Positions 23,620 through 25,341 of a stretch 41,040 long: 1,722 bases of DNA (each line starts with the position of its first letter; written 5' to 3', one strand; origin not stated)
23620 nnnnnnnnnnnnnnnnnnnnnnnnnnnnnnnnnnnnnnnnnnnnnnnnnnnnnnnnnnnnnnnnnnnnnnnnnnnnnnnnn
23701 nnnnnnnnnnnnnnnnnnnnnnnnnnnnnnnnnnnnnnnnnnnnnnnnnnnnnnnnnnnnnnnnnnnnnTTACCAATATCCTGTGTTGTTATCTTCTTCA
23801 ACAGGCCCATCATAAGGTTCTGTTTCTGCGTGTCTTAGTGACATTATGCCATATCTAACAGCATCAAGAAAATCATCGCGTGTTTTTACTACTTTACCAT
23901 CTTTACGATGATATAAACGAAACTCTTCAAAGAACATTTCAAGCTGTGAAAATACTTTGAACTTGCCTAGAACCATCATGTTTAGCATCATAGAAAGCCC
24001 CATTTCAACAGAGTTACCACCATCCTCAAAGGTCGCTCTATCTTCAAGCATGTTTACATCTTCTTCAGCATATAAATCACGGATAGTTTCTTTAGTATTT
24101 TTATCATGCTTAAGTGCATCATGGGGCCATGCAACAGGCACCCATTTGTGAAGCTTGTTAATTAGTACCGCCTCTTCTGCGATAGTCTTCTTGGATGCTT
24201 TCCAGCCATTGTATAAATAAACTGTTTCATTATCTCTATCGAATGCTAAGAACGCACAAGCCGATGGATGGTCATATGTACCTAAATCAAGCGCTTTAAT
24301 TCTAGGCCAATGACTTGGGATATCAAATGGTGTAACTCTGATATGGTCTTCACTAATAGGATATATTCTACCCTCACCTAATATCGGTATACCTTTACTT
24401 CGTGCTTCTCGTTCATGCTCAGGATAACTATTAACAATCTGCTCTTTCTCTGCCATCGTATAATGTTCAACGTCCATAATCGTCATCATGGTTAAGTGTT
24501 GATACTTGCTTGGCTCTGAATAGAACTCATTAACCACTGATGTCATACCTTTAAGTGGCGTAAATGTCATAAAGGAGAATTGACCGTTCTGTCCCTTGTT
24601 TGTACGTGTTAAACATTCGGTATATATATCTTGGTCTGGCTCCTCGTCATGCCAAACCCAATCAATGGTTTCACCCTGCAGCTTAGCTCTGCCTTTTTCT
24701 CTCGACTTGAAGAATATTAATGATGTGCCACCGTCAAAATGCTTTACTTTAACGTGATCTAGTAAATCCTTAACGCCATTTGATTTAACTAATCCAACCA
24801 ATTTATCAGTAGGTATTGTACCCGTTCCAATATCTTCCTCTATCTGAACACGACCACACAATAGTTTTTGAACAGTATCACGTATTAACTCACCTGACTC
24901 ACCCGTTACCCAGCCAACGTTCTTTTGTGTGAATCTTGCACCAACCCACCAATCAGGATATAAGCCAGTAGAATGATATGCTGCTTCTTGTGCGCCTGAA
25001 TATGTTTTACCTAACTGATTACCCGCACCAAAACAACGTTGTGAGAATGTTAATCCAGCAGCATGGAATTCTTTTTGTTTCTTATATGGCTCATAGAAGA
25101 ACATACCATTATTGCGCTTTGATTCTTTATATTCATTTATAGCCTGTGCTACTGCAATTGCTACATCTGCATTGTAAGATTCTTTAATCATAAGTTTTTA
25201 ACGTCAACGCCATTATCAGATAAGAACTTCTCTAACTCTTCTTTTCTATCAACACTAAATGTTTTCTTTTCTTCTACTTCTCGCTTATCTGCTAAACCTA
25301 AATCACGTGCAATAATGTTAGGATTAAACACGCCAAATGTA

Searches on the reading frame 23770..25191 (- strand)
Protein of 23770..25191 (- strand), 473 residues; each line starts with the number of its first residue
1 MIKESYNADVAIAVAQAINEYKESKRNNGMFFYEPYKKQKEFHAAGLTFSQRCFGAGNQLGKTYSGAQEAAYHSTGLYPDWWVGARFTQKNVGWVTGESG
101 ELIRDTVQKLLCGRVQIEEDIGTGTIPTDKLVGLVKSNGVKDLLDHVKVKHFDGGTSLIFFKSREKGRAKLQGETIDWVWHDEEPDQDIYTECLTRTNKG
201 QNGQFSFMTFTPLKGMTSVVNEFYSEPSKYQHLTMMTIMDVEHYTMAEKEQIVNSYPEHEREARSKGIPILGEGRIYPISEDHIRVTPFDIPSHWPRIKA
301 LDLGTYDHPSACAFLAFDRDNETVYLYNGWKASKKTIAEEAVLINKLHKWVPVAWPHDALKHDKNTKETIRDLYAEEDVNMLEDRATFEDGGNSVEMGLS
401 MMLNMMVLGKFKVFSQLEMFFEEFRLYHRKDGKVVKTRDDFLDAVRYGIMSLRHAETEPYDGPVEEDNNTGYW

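Call 30: search_protein_families(library=phrogs, proteins=[window:23770-25191:-], max_evalue=0.00001)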
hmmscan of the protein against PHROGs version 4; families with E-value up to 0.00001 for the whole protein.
window:23770-25191:- (473 aa): 4 families
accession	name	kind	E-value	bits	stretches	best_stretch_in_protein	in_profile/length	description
phrog_31467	-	unknown function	2.4e-42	146.2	1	35-229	41-237/261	-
phrog_2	-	head and packaging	7.5e-31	108.6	1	27-456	258-596/807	terminase large subunit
phrog_5653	-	head and packaging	1.7e-28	100.7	1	271-456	5-184/199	terminase large subunit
phrog_30463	-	unknown function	3.4e-25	89.6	1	381-455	1-76/101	-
